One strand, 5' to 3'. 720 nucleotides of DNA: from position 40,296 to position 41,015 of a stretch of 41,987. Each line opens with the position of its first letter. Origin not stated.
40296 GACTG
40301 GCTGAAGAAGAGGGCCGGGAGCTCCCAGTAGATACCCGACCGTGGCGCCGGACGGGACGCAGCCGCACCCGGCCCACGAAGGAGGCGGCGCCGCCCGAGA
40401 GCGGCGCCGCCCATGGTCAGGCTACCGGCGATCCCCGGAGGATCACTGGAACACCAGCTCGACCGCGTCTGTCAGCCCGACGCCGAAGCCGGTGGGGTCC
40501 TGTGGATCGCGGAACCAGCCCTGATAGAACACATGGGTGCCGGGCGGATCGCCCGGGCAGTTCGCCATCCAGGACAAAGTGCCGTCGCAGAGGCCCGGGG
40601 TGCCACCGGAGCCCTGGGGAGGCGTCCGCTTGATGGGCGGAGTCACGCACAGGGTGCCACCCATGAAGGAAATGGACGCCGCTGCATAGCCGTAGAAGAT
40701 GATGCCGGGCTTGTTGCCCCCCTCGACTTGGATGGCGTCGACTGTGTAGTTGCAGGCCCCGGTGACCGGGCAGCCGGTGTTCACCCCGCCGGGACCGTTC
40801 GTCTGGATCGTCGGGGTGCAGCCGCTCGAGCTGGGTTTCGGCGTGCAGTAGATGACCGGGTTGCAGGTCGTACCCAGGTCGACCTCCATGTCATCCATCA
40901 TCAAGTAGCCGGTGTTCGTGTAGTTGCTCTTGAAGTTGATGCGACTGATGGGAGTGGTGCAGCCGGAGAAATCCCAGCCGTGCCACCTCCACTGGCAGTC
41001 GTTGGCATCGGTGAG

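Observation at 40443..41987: Tandem lower-GC paralogs encoding Cys-rich secreted proteins with a conserved C-terminal GLTDAVE(L/F) tail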

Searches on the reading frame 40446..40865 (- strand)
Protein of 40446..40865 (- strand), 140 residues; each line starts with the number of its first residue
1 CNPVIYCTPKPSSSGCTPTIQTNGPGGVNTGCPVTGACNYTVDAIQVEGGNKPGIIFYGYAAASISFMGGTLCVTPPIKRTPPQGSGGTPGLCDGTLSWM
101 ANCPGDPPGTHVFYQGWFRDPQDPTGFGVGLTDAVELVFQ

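Call 30: find_homologous_proteins(query=A2, max_evalue=0.001)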
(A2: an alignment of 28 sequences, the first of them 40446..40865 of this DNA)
Query A2 (28 sequences) (140 aa, profile of the alignment): 132 proteins with E <= 0.001 among 5918 candidates; the best 120 are listed.
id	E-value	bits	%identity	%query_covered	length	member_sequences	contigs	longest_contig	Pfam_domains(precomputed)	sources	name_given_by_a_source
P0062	1.5e-54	202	42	97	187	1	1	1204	-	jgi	jgi:hypothetical protein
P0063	9.9e-52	193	36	96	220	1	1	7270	-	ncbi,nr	ncbi:MAG TPA: hypothetical protein VMS76_17135, partial [Planctomycetota bacterium]|nr:hypothetical 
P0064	9.9e-52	193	37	97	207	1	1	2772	-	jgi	jgi:hypothetical protein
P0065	4.1e-51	191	38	95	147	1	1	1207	-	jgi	jgi:hypothetical protein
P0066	5.1e-51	190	36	99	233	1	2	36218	-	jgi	jgi:hypothetical protein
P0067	6.7e-51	190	35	97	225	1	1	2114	-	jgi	jgi:hypothetical protein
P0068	7.3e-51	190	40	96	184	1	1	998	-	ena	-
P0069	2.0e-50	188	37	94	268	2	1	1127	-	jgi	jgi:hypothetical protein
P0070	4.1e-50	187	36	96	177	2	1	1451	-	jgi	jgi:hypothetical protein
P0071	5.5e-50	187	32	96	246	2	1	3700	-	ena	-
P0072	6.3e-49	184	36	96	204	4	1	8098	-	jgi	jgi:hypothetical protein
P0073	2.6e-48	182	34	84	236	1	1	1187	PF13540.13,PF25390.2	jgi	jgi:hypothetical protein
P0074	3.2e-48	181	36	97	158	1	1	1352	-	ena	-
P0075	4.3e-48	181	33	83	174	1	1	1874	-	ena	-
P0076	8.6e-48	180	33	97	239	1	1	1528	PF13540.13,PF25390.2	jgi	-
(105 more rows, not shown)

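Call 31: search_solved_structures(query=A2, max_evalue=10)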
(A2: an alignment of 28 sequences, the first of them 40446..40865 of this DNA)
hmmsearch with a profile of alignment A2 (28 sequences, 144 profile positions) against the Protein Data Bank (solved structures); distinct sequences matched with E-value up to 10: 0.

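Call 47: predict_structure(alignment_id=A3)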
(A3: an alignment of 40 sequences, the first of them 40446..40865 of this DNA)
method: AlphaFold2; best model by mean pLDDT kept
length: 140 residues; sequences in the alignment: 40
mean_pLDDT: 88.9   pTM: 0.83
mean pLDDT of the five models: 88.9, 88.7, 88.6, 87.9, 87.8
residues with pLDDT >= 90: 101; 70-90: 24; 50-70: 12; < 50: 3
segments of 3 or more residues with pLDDT < 50: 28-30
pLDDT, mean of each block of 10 residues (from residue 1): 88 95 65 63 96 96 95 95 97 96 81 96 91 92
secondary structure, 60 per line:
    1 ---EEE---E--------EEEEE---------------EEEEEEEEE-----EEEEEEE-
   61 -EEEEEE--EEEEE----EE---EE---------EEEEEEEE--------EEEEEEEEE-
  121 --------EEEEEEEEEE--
elements in order: E4-6 E19-23 E39-47 E53-59 E62-67 E70-74 E95-102 E111-119 E129-138

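Call 54: search_protein_representatives(alignment_id=A3)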
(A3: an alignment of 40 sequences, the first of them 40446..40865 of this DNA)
Query: 40 sequences, 157 profile positions. Proteins with E-value up to 0.001 (for the whole library): 10846; up to 1e-10: 6422; up to 1e-30: 3607. The best 150 are listed.
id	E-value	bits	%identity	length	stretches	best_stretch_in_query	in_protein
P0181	2.8e-58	212.3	-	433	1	12-154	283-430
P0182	5.0e-58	211.4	-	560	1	16-156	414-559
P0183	1.5e-57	209.9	-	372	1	10-157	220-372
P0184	2.5e-57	209.2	-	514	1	7-157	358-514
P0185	4.7e-57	208.3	-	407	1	12-157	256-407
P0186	5.1e-57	208.1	-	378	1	11-157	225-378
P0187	6.9e-57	207.7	-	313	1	10-156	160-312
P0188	8.5e-57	207.4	-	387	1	14-156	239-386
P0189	9.1e-57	207.3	-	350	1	13-157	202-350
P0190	1.2e-56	206.9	-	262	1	12-157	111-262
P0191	1.4e-56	206.7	-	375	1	13-157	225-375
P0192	1.5e-56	206.6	-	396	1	15-157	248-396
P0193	3.4e-56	205.5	-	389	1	7-157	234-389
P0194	4.5e-56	205.1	-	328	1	13-155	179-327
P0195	4.5e-56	205.1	-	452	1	8-157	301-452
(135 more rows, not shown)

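Call 55: search_protein_families(library=pfam, alignment_id=A3, max_evalue=0.1)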
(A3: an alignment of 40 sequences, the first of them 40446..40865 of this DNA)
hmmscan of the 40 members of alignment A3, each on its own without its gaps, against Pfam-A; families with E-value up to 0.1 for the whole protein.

A. member 1, window:40446-40865:- (140 aa): 0 families

B. families by the number of members that match (of 40 scanned): 1 family
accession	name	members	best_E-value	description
PF09083.16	DUF1923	1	0.037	Domain of unknown function (DUF1923)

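Call 56: search_protein_families(library=ncbifam, alignment_id=A3, max_evalue=0.1)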
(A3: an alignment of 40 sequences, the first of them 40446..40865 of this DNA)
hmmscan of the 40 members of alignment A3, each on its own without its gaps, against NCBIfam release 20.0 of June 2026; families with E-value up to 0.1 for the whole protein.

A. member 1, window:40446-40865:- (140 aa): 0 families

B. families by the number of members that match (of 40 scanned): 3 families
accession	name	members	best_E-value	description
TIGR03952.1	metzin_BF0631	1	0.0058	zinc-dependent metalloproteinase lipoprotein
NF041518.1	choice_anch_Q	1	0.014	choice-of-anchor Q domain-containing protein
NF046057.1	bifunc_MtlD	1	0.04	bifunctional mannitol-1-phosphate dehydrogenase/phosphatase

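Call 59: search_protein_families(library=pfam, alignment_id=A5, max_evalue=0.00001)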
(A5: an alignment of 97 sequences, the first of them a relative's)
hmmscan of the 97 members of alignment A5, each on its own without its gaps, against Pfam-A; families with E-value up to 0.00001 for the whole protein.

A. member 1, P0181 (433 aa): 0 families

B. families by the number of members that match (of 97 scanned): 38 families (the first 25 are shown)
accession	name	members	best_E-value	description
PF13517.12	FG-GAP_3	8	6.5e-76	FG-GAP-like repeat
PF01839.29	FG-GAP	7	1.3e-51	FG-GAP repeat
PF07676.18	PD40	4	1.2e-12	WD40-like Beta Propeller Repeat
PF14312.12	FG-GAP_2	3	2.9e-78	FG-GAP repeat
PF24251.1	DUF7453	3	2.5e-44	Family of unknown function (DUF7453)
PF17164.10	DUF5122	3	2.6e-20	Domain of unknown function (DUF5122) beta-propeller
PF12768.13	Rax2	3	3.1e-15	Rax2 C-terminal beta propeller domain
PF06739.17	SBBP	3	9.3e-11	Beta-propeller repeat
PF14339.12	DUF4394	3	1.9e-10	Domain of unknown function (DUF4394)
PF01483.27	P_proprotein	2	1.9e-30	Proprotein convertase P-domain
PF13385.13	Laminin_G_3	2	1.3e-25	Concanavalin A-like lectin/glucanases superfamily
PF19565.4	DUF6087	2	2e-07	Family of unknown function (DUF6087)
PF13540.12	RCC1_2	1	2.1e-51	Regulator of chromosome condensation (RCC1) repeat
PF25390.1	WD40_RLD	1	2.5e-42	RCC1-like domain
PF07452.17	CHRD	1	5.2e-37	CHRD domain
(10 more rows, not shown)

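Call 80: fold_search(model_id=the predicted structure, library=pdb)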
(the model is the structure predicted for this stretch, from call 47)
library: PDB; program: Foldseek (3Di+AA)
matches with E <= 10: 1319; with E <= 0.001: 0
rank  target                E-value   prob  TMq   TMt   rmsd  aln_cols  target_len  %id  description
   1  1nep                  7.2e-03  0.97  0.39  0.41   7.6       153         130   12  Crystal Structure Analysis of the Bovine NPC2 (Niemann-Pick C2) Protein (released 2003-01-28)
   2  5kwy_D                7.2e-03  0.96  0.39  0.40   7.5       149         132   14  Structure of human NPC1 middle lumenal domain bound to NPC2 (released 2016-08-24)
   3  8f90_B                8.5e-03  0.87  0.36  0.35   9.7       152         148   11  Intramolecular ester bond-containing repeat domain 2 from Suipraoptans intestinalis adhesin (released 2024-06-19)
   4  3rg1_H                1.2e-02  0.54  0.29  0.29  12.0       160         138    8  Crystal structure of the RP105/MD-1 complex (released 2011-08-31)
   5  3rg1_P                1.6e-02  0.51  0.28  0.28  12.0       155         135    8  Crystal structure of the RP105/MD-1 complex (released 2011-08-31)
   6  8f90_A                1.7e-02  0.90  0.40  0.38   9.4       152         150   11  Intramolecular ester bond-containing repeat domain 2 from Suipraoptans intestinalis adhesin (released 2024-06-19)
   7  3rg1_D                1.8e-02  0.57  0.30  0.31  10.8       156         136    7  Crystal structure of the RP105/MD-1 complex (released 2011-08-31)
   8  8dj2_A                1.9e-02  0.97  0.41  0.40   6.8       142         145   13  Intramolecular ester bond-containing repeat domain from Chlamydia trachomatis adhesin (released 2023-08-02)
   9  8fha_B                1.9e-02  0.87  0.36  0.36   7.5       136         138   10  Intramolecular ester bond-containing repeat domain 1 from Suipraoptans intestinalis adhesin (released 2024-06-19)
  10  8fha_A                1.9e-02  0.80  0.36  0.35   9.7       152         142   10  Intramolecular ester bond-containing repeat domain 1 from Suipraoptans intestinalis adhesin (released 2024-06-19)
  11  3t6q_C                2.0e-02  0.60  0.31  0.31  11.5       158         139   10  Crystal structure of mouse RP105/MD-1 complex (released 2011-11-09)
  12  3rg1_C                2.8e-02  0.44  0.29  0.29  12.0       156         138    8  Crystal structure of the RP105/MD-1 complex (released 2011-08-31)
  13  5zba_B                2.8e-02  0.28  0.26  0.24  17.5       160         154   10  Crystal structure of Rtt109-Asf1-H3-H4-CoA complex (released 2018-07-25)
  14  5m52_A                2.9e-02  0.92  0.40  0.05   6.8       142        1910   10  Crystal structure of yeast Brr2 full-lenght in complex with Prp8 Jab1 domain (released 2016-12-07)
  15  8dku_A                2.9e-02  0.63  0.31  0.15  11.4       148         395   11  CryoEM structure of the A. aeolicus WzmWzt transporter bound to the native O antigen (released 2022-09-21)
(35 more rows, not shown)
